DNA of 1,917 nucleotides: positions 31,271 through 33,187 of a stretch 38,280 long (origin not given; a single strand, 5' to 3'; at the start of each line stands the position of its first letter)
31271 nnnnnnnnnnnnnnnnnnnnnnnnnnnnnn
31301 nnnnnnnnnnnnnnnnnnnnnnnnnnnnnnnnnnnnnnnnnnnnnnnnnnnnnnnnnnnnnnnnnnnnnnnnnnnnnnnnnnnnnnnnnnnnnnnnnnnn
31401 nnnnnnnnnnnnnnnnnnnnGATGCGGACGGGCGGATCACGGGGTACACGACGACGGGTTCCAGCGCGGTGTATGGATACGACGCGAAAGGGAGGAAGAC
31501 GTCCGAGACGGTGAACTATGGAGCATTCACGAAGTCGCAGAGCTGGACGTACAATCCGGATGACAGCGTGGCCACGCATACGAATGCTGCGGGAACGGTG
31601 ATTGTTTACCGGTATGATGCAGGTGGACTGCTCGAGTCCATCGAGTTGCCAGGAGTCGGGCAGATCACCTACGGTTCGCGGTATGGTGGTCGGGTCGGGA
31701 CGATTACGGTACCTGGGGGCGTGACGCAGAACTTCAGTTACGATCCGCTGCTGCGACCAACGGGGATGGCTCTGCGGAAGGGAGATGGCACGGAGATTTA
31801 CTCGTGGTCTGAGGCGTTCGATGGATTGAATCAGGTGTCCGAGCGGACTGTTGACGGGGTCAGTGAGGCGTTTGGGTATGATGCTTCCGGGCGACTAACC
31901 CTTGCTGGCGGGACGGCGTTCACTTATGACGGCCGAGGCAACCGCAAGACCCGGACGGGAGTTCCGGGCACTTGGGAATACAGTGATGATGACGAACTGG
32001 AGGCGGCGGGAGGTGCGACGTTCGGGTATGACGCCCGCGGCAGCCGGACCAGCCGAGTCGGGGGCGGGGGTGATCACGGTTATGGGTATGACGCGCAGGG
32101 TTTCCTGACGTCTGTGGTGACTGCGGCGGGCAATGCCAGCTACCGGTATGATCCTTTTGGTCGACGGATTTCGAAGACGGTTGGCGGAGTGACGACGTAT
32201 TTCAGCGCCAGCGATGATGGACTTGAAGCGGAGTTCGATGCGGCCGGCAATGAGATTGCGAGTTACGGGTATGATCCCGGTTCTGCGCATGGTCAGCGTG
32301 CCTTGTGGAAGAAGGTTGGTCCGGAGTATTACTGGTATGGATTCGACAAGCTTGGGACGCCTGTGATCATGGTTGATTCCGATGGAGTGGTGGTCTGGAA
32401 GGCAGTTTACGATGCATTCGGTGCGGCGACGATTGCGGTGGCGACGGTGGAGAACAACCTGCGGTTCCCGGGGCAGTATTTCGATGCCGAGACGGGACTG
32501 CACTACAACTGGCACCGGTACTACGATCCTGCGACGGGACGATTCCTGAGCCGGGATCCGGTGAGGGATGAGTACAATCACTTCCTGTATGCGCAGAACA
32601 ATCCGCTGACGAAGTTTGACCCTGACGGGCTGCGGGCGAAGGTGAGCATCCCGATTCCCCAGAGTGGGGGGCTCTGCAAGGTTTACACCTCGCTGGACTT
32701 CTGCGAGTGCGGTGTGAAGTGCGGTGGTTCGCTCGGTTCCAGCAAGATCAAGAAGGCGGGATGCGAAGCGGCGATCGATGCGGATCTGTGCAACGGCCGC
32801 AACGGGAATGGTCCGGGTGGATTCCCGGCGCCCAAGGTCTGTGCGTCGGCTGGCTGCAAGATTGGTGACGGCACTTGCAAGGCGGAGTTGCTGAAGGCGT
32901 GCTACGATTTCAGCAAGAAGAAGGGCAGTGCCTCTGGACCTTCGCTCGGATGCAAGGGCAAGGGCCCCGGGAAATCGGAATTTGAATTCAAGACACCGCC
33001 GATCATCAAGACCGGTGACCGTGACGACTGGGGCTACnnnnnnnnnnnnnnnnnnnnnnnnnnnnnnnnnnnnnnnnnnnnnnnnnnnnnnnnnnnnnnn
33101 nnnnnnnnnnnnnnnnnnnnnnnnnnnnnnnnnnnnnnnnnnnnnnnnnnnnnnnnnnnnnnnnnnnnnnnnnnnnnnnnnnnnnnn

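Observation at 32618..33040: Rhs demarcation motif followed by a histidine-free, 11-cysteine, Lys/Gly-rich 135-aa domain that matches no toxin family I recognise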

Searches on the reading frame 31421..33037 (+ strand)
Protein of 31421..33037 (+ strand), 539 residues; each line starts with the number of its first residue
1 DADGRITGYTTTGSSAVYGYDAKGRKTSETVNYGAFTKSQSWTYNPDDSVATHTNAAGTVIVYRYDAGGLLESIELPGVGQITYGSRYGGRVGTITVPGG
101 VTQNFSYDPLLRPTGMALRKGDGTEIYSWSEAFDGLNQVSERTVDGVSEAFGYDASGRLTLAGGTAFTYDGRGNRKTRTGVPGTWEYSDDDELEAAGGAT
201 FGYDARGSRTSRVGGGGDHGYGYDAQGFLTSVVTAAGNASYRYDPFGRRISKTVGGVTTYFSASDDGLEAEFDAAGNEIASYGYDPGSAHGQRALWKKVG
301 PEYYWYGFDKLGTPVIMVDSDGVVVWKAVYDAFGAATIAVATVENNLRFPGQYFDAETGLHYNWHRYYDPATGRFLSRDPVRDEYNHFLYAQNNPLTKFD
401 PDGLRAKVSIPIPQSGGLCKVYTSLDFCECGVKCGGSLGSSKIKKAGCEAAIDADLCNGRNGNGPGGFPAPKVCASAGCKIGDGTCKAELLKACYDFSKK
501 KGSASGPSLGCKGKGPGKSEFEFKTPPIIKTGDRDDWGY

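Call 12: find_homologous_proteins(query=window:31421-33037:+, max_evalue=0.00001)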
Query window:31421-33037:+ (539 aa): 2780 proteins with E <= 0.00001 among 8000 candidates; the best 120 are listed.
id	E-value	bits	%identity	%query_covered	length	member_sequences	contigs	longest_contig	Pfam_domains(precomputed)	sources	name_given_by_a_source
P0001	0.0e+0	1091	84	100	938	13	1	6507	PF05593.20,PF25023.2,PF03527.21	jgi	jgi:RHS repeat-associated protein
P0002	2.6e-210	718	99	57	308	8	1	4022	PF25023.2,PF03527.21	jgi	jgi:RHS repeat-associated protein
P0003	6.8e-98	347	44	75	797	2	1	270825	PF05593.20,PF25023.2,PF03527.21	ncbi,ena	-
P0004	2.5e-97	345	42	75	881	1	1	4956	PF05593.20,PF25023.2,PF03527.21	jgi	jgi:RHS repeat-associated protein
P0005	5.1e-94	334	44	75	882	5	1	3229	PF05593.20,PF25023.2,PF03527.21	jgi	jgi:RHS repeat-associated protein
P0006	1.0e-90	323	41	75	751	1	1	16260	PF05593.20,PF25023.2,PF03527.21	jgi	jgi:RHS repeat-associated protein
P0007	1.3e-90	323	42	74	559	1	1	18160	PF07486.18,PF05593.20,PF25023.2,PF03527.21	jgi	-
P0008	3.7e-90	321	44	76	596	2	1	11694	PF05593.20,PF25023.2,PF03527.21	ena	-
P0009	4.7e-90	321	39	79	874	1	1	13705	PF05593.20,PF25023.2,PF03527.21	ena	-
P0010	6.1e-90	321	45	75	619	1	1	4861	PF05593.20,PF25023.2,PF03527.21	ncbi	-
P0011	3.3e-88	315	38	90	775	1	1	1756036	PF05593.20,PF25023.2,PF03527.21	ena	-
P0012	3.7e-88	315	39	98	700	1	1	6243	PF05593.20,PF01510.31,PF25023.2,PF03527.21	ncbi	-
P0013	4.1e-88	315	42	76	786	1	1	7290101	PF05593.20,PF25023.2,PF03527.21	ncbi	-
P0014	7.2e-88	314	40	75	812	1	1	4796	PF05593.20,PF25023.2,PF03527.21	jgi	-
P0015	3.1e-87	312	42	75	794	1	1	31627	PF05593.20,PF25023.2,PF03527.21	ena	-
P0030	1.3e-81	293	41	72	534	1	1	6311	PF05593.20,PF25023.2,PF09056.17,PF03527.21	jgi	jgi:RHS repeat-associated protein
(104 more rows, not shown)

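Call 18: find_encoding_contigs(protein=P0001, flank=10000)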
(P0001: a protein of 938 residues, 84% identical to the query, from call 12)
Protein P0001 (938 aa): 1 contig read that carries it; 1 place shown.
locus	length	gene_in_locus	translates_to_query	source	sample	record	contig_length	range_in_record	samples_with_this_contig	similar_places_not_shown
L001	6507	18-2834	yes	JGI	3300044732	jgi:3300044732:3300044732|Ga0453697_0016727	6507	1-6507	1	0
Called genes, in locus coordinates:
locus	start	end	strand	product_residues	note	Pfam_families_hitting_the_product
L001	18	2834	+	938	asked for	PF25023:TEN_YD-shell, PF05593:RHS_repeat, PF25023:TEN_YD-shell (weak), PF05593:RHS_repeat, PF25023:TEN_YD-shell, PF05593:RHS_repeat, PF03527:RHS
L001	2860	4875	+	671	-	PF05345:He_PIG (faint), PF17963:Big_9 (weak)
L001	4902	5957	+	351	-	-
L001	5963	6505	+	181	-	?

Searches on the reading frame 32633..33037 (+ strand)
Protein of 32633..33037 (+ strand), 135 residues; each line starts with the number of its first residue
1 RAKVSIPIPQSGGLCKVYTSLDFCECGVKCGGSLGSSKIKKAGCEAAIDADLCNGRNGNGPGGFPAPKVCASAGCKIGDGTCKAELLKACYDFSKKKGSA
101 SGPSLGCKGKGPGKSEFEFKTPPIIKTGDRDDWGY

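Call 6: search_protein_families(library=pfam, proteins=[window:32633-33037:+], max_evalue=1)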
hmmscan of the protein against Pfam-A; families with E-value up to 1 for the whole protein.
seq(135 aa): 0 families

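Call 7: search_solved_structures(query=window:32633-33037:+, max_evalue=10)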
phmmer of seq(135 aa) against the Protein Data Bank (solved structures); distinct sequences matched with E-value up to 10: 1.
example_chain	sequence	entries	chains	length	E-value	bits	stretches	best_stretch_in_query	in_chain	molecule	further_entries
7sgs_A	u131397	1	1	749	1.4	12.4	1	74-131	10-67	Ensconsin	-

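Call 8: find_homologous_proteins(query=window:32633-33037:+, max_evalue=10)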
Query seq(135 aa): 10 candidates shared short words with the query, none scored E <= 10.

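Call 13: search_protein_families(library=ncbifam, proteins=[window:32633-33037:+], max_evalue=0.1)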
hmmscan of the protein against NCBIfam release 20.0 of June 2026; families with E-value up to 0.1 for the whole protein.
window:32633-33037:+ (135 aa): 0 families

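Call 16: search_protein_representatives(protein=window:32633-33037:+)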
Query: 135 residues. Proteins with E-value up to 0.001 (for the whole library): 3; up to 1e-10: 3; up to 1e-30: 1. The best 3 are listed.
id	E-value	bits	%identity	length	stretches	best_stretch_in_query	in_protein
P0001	8.2e-68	243.6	82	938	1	1-135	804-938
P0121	6.4e-29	117.4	56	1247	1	1-135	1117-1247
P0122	7.3e-20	88.0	60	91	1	43-135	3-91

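Call 20: find_encoding_contigs(protein=P0121, flank=10000)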
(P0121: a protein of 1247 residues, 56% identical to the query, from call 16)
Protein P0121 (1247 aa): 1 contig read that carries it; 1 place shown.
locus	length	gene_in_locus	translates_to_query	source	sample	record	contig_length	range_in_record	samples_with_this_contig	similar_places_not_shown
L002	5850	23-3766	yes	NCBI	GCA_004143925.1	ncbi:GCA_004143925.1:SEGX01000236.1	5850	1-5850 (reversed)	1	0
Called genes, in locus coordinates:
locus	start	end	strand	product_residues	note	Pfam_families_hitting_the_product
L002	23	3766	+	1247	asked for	PF05593:RHS_repeat (weak), PF25023:TEN_YD-shell (weak), PF05593:RHS_repeat (weak), PF25023:TEN_YD-shell, PF05593:RHS_repeat (weak), PF03527:RHS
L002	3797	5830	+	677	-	PF17963:Big_9 (faint)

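Call 21: find_encoding_contigs(protein=P0122, flank=10000)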
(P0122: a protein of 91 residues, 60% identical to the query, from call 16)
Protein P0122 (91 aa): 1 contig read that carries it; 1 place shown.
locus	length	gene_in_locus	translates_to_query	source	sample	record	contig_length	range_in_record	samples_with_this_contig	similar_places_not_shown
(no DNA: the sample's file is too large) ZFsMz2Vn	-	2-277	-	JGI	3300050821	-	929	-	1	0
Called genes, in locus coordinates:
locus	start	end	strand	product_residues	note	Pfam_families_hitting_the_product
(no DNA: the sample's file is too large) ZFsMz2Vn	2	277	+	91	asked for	?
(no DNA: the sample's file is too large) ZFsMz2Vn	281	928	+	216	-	?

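Call 22: predict_structure(protein=window:32633-33037:+)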
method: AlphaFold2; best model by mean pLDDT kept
length: 135 residues; sequences in the alignment: 1
mean_pLDDT: 40.1   pTM: 0.30
mean pLDDT of the five models: 40.1, 35.0, 33.9, 33.0, 30.1
residues with pLDDT >= 90: 0; 70-90: 0; 50-70: 26; < 50: 109
segments of 3 or more residues with pLDDT < 50: 1-43, 50-64, 77-79, 93-135
pLDDT, mean of each block of 10 residues (from residue 1): 28 33 36 36 49 42 47 51 58 44 31 33 36 38
secondary structure, 60 per line:
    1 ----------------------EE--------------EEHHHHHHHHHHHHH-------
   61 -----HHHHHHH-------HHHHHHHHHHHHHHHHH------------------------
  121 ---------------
elements in order: H41-53 H66-72 H80-96

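Call 25: find_related_loci(query=A2, collection=genome_contigs, flank=10000)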
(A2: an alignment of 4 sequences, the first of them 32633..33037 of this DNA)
Query A2 (135 aa) in genome_contigs; peptide patterns used: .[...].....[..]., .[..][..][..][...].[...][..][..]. (x = any residue, [..] = any of these).
19 stretches matched a pattern; 5 encode a relative of the query (tblastn E <= 1e-3); 5 distinct loci.
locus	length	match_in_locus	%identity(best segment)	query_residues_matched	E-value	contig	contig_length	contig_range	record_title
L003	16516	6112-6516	86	1-135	2e-67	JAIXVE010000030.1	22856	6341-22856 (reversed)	MAG: Verrucomicrobiaceae bacterium isolate D1_MAG_00053 pond_D1_MAG_00053_000000000081, whole genome shotgun sequence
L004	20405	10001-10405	82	1-135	3e-64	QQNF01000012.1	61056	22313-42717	MAG: Verrucomicrobia bacterium isolate V1-33 Ga0133913_10001139, whole genome shotgun sequence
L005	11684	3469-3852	65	1-128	2e-51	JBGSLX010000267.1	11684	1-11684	MAG: Akkermansiaceae bacterium isolate JTS-AC217 k141_1564089, whole genome shotgun sequence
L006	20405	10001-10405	85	1-135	1e-66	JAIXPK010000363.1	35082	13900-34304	MAG: Verrucomicrobiaceae bacterium isolate C1_MAG_00061 C1_MAG_00061_000000000237, whole genome shotgun sequence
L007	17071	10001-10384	46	1-135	2e-25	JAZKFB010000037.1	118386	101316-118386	MAG: Verrucomicrobiota bacterium isolate DC_HB_02_SPN181219-bin059 DCHB02SPN_B059_0_000000000037, whole genome shotgun s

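Call 26: find_related_loci(query=A2, collection=metagenome_contigs, flank=10000)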
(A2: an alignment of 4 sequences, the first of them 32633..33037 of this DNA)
Query A2 (135 aa) in metagenome_contigs; peptide patterns used: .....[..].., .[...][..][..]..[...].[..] (x = any residue, [..] = any of these).
108 stretches matched a pattern; 5 encode a relative of the query (tblastn E <= 1e-3); 5 distinct loci.
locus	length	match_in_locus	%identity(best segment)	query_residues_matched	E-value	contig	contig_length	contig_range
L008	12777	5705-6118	81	1-135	1e-63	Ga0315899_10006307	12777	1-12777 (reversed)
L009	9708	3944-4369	74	1-135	3e-57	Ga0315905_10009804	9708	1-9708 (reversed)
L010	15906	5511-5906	71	1-135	3e-51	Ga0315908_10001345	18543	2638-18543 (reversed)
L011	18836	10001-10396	71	1-135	3e-51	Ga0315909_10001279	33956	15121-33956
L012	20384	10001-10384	60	1-135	3e-44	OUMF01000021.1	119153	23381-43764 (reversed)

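Call 34: search_solved_structures(query=A3, max_evalue=10, show_alignments=2)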
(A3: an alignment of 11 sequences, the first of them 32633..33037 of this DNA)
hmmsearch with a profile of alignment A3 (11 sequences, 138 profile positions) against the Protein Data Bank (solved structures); distinct sequences matched with E-value up to 10: 0.

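Call 35: search_protein_families(library=pfam, alignment_id=A3, max_evalue=10)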
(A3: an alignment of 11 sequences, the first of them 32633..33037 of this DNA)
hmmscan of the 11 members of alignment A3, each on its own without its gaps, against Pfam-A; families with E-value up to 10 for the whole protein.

A. member 1, window:32633-33037:+ (135 aa): 0 families

B. families by the number of members that match (of 11 scanned): 0 families

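Call 45: predict_structure(alignment_id=A2)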
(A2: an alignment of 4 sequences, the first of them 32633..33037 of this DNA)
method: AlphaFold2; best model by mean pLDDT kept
length: 135 residues; sequences in the alignment: 4
mean_pLDDT: 43.0   pTM: 0.35
mean pLDDT of the five models: 43.0, 31.4, 31.0, 29.6, 26.6
residues with pLDDT >= 90: 0; 70-90: 0; 50-70: 43; < 50: 92
segments of 3 or more residues with pLDDT < 50: 1-46, 48-65, 109-117, 125-135
pLDDT, mean of each block of 10 residues (from residue 1): 36 32 27 26 46 39 49 53 56 57 51 46 47 31
secondary structure, 60 per line:
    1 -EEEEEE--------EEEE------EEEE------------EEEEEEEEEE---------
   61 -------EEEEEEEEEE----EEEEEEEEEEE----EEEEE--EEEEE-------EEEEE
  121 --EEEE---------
elements in order: E2-7 E16-19 E26-29 E42-51 E68-77 E82-92 E97-101 E104-108 E116-120 E123-126

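Call 50: fold_search(model_id=the predicted structure, library=pdb)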
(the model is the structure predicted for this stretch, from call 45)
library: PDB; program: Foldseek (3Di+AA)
matches with E <= 10: 123; with E <= 0.001: 0
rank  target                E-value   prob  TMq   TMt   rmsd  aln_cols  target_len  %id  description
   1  7o5y_C                2.2e-01  0.57  0.26  0.27  14.2       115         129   12  PilA minor pilin of Streptococcus sanguinis type IV pili (released 2022-04-20)
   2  7o5y_B                2.5e-01  0.60  0.26  0.27  13.3       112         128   12  PilA minor pilin of Streptococcus sanguinis type IV pili (released 2022-04-20)
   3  7o5y_D                4.4e-01  0.41  0.25  0.25  13.6       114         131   12  PilA minor pilin of Streptococcus sanguinis type IV pili (released 2022-04-20)
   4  7o5y_A                4.7e-01  0.41  0.25  0.27  13.4       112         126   12  PilA minor pilin of Streptococcus sanguinis type IV pili (released 2022-04-20)
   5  3aaa_B                6.0e-01  0.09  0.15  0.09  18.8       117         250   14  Crystal Structure of Actin capping protein in complex with V-1 (released 2010-08-04)
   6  3f79_F                1.1e+00  0.08  0.12  0.11  16.8       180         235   10  Structure of pseudo-centered cell crystal form of the C-terminal phosphatase domain of P. aeruginosa RssB (released 2009-11-24)
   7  7dsa_B                1.2e+00  0.07  0.15  0.09  18.9       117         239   14  Crystal structure of actin capping protein in complex with V-1 (space group P62) (released 2021-03-03)
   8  6sj7_B                1.5e+00  0.10  0.25  0.07  11.3       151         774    6  Structure of the human DDB1-DDA1-DCAF15 E3 ubiquitin ligase bound to RBM39 and Indisulam (released 2019-12-18)
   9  9lry_C                2.0e+00  0.20  0.28  0.20   6.8        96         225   11  Straight and symmetrical filament of the spirochete periplasmic flagella of Leptospira biflexa (released 2025-12-24)
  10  3f79_E                2.2e+00  0.05  0.17  0.11  16.9       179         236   10  Structure of pseudo-centered cell crystal form of the C-terminal phosphatase domain of P. aeruginosa RssB (released 2009-11-24)
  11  8k7u_C                2.4e+00  0.12  0.24  0.07  11.9       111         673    6  the alpha-galactosidase 5 with Cacl2 (released 2024-07-31)
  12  7ds3_A                2.4e+00  0.06  0.18  0.12  12.3       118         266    8  Crystal structure of actin capping protein in complex with twinflin-2 C-terminus tail (released 2021-03-03)
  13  3nrp_B                2.5e+00  0.07  0.19  0.18  10.6       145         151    9  Crystal structure of 'as isolated' uropathogenic E. coli strain F11 FetP recombinantly expressed in the periplasm of E (released 2011-05-18)
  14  6mit_G                3.0e+00  0.18  0.25  0.11   8.6        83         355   12  LptBFGC from Enterobacter cloacae (released 2019-03-27)
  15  4v7f_l                3.0e+00  0.14  0.20  0.09   7.7        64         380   17  Arx1 pre-60S particle. (released 2014-07-09)
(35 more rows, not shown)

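Call 77: search_protein_families(library=padloc, proteins=[window:32633-33037:+], max_evalue=0.01)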
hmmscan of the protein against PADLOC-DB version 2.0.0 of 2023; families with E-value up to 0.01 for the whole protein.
window:32633-33037:+ (135 aa): 0 families

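Call 78: find_related_loci(query=A4, collection=viral_contigs, flank=5000)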
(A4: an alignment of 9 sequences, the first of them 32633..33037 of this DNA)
Query A4 (135 aa) in viral_contigs; peptide patterns used: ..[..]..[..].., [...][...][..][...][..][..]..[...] (x = any residue, [..] = any of these).
27 stretches matched a pattern, but none encodes a relative of the query by tblastn (E <= 1e-3).
